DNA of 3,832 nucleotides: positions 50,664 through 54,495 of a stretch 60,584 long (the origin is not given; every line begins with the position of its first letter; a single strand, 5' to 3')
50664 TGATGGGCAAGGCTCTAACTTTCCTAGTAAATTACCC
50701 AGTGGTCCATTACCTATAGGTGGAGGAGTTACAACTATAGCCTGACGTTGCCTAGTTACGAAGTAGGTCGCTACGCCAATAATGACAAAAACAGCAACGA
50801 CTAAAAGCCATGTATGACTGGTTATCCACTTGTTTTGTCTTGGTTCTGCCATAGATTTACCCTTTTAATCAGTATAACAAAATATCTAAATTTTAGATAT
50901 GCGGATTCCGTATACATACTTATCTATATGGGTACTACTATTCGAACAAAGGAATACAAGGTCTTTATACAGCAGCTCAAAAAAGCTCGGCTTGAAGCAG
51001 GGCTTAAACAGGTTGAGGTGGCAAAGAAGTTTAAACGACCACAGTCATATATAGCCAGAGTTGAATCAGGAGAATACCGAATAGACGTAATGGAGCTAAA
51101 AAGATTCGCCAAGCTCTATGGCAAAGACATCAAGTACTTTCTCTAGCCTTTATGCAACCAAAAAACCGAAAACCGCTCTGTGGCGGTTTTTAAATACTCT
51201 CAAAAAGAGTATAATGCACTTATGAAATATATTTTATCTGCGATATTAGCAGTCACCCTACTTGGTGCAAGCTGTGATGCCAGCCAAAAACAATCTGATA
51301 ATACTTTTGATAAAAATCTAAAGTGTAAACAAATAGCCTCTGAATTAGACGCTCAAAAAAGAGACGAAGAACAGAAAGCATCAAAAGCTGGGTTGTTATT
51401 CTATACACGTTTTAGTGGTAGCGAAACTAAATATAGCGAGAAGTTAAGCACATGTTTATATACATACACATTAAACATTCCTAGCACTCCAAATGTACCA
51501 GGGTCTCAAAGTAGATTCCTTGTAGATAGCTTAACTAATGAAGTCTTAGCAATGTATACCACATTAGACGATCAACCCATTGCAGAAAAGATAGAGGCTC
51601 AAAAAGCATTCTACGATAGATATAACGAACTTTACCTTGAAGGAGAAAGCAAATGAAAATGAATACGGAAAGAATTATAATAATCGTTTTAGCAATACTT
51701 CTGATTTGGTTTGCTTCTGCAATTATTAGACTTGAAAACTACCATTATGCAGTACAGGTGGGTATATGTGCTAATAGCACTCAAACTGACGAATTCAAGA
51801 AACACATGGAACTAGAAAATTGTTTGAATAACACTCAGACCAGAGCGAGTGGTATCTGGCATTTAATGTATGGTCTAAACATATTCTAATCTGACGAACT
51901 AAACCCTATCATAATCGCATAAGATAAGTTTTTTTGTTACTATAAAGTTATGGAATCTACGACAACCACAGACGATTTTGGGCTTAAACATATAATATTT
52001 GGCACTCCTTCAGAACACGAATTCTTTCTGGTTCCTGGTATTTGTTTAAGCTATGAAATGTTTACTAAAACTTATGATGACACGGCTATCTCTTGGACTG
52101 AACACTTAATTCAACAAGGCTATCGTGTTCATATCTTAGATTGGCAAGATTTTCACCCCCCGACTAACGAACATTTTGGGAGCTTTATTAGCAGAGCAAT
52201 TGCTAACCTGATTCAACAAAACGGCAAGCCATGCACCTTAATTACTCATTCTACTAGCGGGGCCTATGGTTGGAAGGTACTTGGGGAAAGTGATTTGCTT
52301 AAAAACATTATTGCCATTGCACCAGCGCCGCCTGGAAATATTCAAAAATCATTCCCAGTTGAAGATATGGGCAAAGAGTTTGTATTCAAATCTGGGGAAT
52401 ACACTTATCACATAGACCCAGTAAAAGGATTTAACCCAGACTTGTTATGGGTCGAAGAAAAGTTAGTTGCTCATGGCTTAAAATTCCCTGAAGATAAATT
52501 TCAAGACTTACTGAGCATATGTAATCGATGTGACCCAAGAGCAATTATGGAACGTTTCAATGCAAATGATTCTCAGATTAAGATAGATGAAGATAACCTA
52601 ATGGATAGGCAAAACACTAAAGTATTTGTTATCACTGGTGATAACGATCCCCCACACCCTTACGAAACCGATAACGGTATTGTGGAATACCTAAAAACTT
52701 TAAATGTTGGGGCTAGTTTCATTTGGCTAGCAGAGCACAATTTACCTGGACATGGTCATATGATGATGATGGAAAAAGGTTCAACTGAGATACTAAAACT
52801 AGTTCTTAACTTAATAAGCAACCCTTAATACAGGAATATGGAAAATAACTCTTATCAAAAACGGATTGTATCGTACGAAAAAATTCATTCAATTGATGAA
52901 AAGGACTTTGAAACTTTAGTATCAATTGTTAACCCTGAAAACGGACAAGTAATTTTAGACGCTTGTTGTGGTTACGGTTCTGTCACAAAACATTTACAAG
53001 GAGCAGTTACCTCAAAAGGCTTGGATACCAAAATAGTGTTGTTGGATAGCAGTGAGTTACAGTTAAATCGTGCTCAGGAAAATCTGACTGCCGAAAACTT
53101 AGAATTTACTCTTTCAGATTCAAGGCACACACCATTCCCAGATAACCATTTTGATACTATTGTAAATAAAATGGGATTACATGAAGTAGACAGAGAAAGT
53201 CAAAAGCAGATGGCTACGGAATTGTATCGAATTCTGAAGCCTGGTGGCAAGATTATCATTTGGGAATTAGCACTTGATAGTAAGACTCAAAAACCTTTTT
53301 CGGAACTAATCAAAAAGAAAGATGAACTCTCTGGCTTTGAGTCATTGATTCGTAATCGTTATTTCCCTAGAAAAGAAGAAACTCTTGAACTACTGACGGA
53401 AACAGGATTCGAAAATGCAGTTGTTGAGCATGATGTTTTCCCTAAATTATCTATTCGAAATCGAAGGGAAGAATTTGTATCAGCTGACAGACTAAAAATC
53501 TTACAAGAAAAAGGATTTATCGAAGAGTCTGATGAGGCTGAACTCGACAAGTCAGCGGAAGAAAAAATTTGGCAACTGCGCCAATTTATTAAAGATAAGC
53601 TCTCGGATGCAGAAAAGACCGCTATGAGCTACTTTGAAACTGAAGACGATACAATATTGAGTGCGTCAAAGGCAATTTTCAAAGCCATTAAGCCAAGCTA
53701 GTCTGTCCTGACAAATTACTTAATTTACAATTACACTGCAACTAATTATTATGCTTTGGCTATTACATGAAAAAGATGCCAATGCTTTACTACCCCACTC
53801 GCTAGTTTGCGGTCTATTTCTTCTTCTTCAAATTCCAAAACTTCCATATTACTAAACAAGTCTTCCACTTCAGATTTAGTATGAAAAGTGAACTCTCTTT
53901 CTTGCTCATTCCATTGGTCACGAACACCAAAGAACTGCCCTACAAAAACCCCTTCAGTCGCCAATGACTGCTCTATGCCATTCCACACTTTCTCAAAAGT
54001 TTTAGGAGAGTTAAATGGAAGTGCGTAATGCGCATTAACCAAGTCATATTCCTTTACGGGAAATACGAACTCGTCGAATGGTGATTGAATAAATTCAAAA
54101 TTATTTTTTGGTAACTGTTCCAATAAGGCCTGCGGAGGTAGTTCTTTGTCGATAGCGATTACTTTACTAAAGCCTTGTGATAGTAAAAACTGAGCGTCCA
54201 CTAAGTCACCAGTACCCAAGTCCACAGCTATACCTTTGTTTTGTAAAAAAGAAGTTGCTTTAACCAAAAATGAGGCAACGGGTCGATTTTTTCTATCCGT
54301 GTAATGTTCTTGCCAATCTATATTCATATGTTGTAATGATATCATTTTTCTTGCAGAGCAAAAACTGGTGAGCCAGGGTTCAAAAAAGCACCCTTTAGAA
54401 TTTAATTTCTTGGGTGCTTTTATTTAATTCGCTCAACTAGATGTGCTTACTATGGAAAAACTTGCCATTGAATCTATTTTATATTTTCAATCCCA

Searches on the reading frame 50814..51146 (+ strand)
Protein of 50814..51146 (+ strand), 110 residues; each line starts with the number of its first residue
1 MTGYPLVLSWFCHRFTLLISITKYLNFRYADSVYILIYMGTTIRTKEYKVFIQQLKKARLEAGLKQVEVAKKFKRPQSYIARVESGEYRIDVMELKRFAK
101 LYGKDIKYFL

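Call 42: search_protein_families(library=phrogs, max_evalue=0.001, proteins=[window:50814-51146:+])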
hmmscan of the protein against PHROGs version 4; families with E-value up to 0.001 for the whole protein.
window:50814-51146:+ (110 aa): 10 families
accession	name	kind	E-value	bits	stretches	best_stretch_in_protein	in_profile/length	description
phrog_3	-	transcription regulation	1.5e-10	42.5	1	39-107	77-143/430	transcriptional repressor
phrog_8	-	transcription regulation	1.4e-07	32.3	1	50-110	161-216/346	transcriptional regulator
phrog_1373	-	transcription regulation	1.6e-06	29.2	1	46-106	60-119/166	transcriptional regulator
phrog_2967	-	transcription regulation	2.1e-05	25.2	1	46-103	6-63/225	transcriptional regulator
phrog_2439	-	transcription regulation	3e-05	24.1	1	53-110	10-67/367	transcriptional regulator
phrog_9908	-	DNA, RNA and nucleotide metabolism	3.7e-05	24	1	53-104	16-67/282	DNA binding protein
phrog_4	-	transcription regulation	4.3e-05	23.7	1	50-109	132-191/400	transcriptional repressor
phrog_2328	-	transcription regulation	0.00011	23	1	52-106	17-71/128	transcriptional repressor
phrog_2339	-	DNA, RNA and nucleotide metabolism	0.00025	22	1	50-106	25-82/98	HTH DNA binding protein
phrog_6831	-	transcription regulation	0.00042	21.3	1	59-94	14-52/68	transcriptional regulator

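Call 43: search_protein_families(library=ncbifam, max_evalue=0.001, proteins=[window:50814-51146:+])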
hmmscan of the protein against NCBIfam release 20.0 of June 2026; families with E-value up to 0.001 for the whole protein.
window:50814-51146:+ (110 aa): 0 families

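Call 59: search_protein_families(library=pfam, max_evalue=1, proteins=[window:50814-51146:+])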
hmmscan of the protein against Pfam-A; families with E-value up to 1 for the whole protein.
window:50814-51146:+ (110 aa): 4 families
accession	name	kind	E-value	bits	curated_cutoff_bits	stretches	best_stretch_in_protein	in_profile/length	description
PF01381.28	HTH_3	-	4.9e-11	42.9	23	1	55-109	1-55/55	Helix-turn-helix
PF13560.12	HTH_31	-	5.4e-09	36.7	27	1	53-103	4-55/64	Helix-turn-helix domain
PF12844.13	HTH_19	-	0.0013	19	30.2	1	53-110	2-59/64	Helix-turn-helix domain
PF13413.12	HTH_25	-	0.0081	16.4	24.6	1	54-88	1-35/62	Helix-turn-helix domain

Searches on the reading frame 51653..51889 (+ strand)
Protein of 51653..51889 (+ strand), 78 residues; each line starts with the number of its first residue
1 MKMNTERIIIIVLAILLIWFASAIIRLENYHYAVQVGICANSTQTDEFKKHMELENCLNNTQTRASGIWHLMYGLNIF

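Call 59: search_protein_families(library=pfam, max_evalue=1, proteins=[window:51653-51889:+])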
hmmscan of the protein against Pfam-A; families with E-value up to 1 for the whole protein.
window:51653-51889:+ (78 aa): 1 family
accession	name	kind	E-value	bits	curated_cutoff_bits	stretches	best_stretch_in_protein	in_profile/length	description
PF11912.13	CfaA_B_C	-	0.034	14.6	28.6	1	8-69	7-64/206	Counting factor-associated protein A/B/C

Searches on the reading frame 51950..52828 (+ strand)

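Call 17: search_protein_families(library=pfam, max_evalue=0.01, proteins=[window:51950-52828:+])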
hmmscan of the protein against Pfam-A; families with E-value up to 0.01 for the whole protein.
window:51950-52828:+ (292 aa): 1 family
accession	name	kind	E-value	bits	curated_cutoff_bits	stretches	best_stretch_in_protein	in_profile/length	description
PF12697.13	Abhydrolase_6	-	2.7e-06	28.7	26.3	1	26-275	2-209/217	Alpha/beta hydrolase family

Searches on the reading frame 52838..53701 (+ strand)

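Call 17: search_protein_families(library=pfam, max_evalue=0.01, proteins=[window:52838-53701:+])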
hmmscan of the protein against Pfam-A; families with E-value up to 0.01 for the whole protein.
window:52838-53701:+ (287 aa): 12 families
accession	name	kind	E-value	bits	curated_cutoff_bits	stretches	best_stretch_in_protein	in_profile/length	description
PF13649.12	Methyltransf_25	-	2.5e-19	70.2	27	1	39-137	1-97/97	Methyltransferase domain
PF08241.18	Methyltransf_11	-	6.2e-17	62.5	21.2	1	40-141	1-95/95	Methyltransferase domain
PF01209.24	Ubie_methyltran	-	1.8e-16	60.6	20.1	1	15-145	30-155/233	ubiE/COQ5 methyltransferase family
PF13847.12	Methyltransf_31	-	5.6e-13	49.3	27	1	35-189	3-144/145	Methyltransferase domain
PF13489.12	Methyltransf_23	-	6.2e-10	39.5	27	1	34-193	21-161/164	Methyltransferase domain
PF08242.18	Methyltransf_12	-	2.9e-08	34.8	30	1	40-139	1-98/98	Methyltransferase domain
PF05175.20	MTS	-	2.3e-07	31.1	23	1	17-141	11-138/170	Methyltransferase small domain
PF01189.24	Methyltr_RsmB-F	-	2.5e-05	24.5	27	1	30-99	3-72/199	16S rRNA methyltransferase RsmB/F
PF02353.26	CMAS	-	6.2e-05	22.9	27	1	18-153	45-176/273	Mycolic acid cyclopropane synthetase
PF20922.3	Anamorsin_N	-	0.00036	20.7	27.1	1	98-174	45-123/163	Anamorsin, N-terminal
PF00891.24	Methyltransf_2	-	0.00045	20.1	22.3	1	63-191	86-209/210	O-methyltransferase domain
PF10078.15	DUF2316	-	0.0043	17.7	26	0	235-270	45-80/89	Uncharacterized protein conserved in bacteria (DUF2316)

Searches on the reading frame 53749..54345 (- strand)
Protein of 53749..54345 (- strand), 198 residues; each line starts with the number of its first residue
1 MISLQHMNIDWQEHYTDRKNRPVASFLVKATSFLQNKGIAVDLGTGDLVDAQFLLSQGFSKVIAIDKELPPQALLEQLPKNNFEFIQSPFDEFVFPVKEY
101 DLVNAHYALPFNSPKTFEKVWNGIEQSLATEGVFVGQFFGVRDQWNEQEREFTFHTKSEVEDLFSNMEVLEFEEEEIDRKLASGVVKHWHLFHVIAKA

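Call 17: search_protein_families(library=pfam, max_evalue=0.01, proteins=[window:53749-54345:-])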
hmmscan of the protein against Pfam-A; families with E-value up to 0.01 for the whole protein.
window:53749-54345:- (198 aa): 2 families
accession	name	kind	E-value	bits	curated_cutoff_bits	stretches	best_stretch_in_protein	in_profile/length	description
PF08241.18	Methyltransf_11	-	2.5e-05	25.3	21.2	1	41-135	1-94/95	Methyltransferase domain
PF13649.12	Methyltransf_25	-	8.9e-05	23.5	27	1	41-132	2-97/97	Methyltransferase domain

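Call 20: find_encoding_contigs(protein=window:53749-54345:-, flank=10000, max_places=10)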
Protein window:53749-54345:- (198 aa): no gene with exactly this product is on record in the collection.

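Call 34: find_homologous_proteins(query=window:53749-54345:-, max_evalue=1e-10)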
Query window:53749-54345:- (198 aa): 47 proteins with E <= 1e-10 among 89 candidates.
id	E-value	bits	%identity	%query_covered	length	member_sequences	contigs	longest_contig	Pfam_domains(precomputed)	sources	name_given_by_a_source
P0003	2.7e-124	430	100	97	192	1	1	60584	PF08241.19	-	-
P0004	7.1e-111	387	88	97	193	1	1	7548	-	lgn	-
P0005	5.1e-110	384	88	97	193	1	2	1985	PF13649.13,PF08241.19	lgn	-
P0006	1.1e-109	383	88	97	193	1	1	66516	-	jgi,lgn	jgi:hypothetical protein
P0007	1.2e-109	383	87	97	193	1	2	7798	PF13649.13,PF08241.19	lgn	-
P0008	7.2e-100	351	79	96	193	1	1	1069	PF08241.19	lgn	-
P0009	3.2e-98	345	79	97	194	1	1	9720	PF13649.13,PF08241.19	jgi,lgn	jgi:hypothetical protein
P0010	5.5e-88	312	69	97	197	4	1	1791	PF13649.13,PF08241.19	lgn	-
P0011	1.4e-87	311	70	97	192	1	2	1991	-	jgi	jgi:tellurite methyltransferase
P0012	9.1e-85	301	69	96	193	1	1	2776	-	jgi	jgi:hypothetical protein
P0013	9.5e-85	301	67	97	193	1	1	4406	-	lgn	-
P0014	1.3e-83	298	65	96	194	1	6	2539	-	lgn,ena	-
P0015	8.6e-81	288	63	96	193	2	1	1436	PF08241.19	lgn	-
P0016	4.6e-80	286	64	96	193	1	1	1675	-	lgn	-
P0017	9.3e-80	285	65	95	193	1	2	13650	-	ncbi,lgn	-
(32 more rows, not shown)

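Call 35: find_encoding_contigs(protein=P0006, flank=10000)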
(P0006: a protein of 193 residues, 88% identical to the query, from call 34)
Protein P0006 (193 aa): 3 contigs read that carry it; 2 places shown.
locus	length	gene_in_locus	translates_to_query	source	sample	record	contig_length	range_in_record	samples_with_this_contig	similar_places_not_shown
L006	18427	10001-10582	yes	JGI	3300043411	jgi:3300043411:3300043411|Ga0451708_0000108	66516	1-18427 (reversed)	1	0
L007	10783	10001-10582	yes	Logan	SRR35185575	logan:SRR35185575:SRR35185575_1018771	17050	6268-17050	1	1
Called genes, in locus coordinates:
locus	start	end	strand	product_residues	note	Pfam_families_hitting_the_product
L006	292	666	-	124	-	-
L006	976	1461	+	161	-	-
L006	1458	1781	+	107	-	-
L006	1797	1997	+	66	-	-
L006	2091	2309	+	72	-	-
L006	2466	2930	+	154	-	-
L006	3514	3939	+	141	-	-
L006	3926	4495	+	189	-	-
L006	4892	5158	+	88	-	-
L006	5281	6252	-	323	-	-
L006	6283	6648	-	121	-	-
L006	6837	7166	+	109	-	-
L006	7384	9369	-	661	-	-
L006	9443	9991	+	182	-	PF00293:NUDIX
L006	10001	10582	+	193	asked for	-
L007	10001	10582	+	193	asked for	-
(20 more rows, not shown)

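Call 36: find_encoding_contigs(protein=P0004, flank=10000)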
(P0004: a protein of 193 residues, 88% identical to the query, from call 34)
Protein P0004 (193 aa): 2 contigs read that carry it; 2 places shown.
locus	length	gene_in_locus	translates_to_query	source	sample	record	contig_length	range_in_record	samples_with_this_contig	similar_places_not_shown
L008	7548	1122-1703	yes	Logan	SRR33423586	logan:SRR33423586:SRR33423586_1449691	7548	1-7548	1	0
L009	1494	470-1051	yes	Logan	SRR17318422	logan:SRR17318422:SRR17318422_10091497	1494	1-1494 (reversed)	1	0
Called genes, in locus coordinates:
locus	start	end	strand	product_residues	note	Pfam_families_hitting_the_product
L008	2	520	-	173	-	?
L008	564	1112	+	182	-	PF00293:NUDIX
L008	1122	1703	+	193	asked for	-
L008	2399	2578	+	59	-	PF12728:HTH_17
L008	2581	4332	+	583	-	PF01555:N6_N4_Mtase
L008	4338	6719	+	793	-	PF00270:DEAD (weak), PF04851:ResIII, PF18766:SWI2_SNF2, PF27151:YagJ (weak)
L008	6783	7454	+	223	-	-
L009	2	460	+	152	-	?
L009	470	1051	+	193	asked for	-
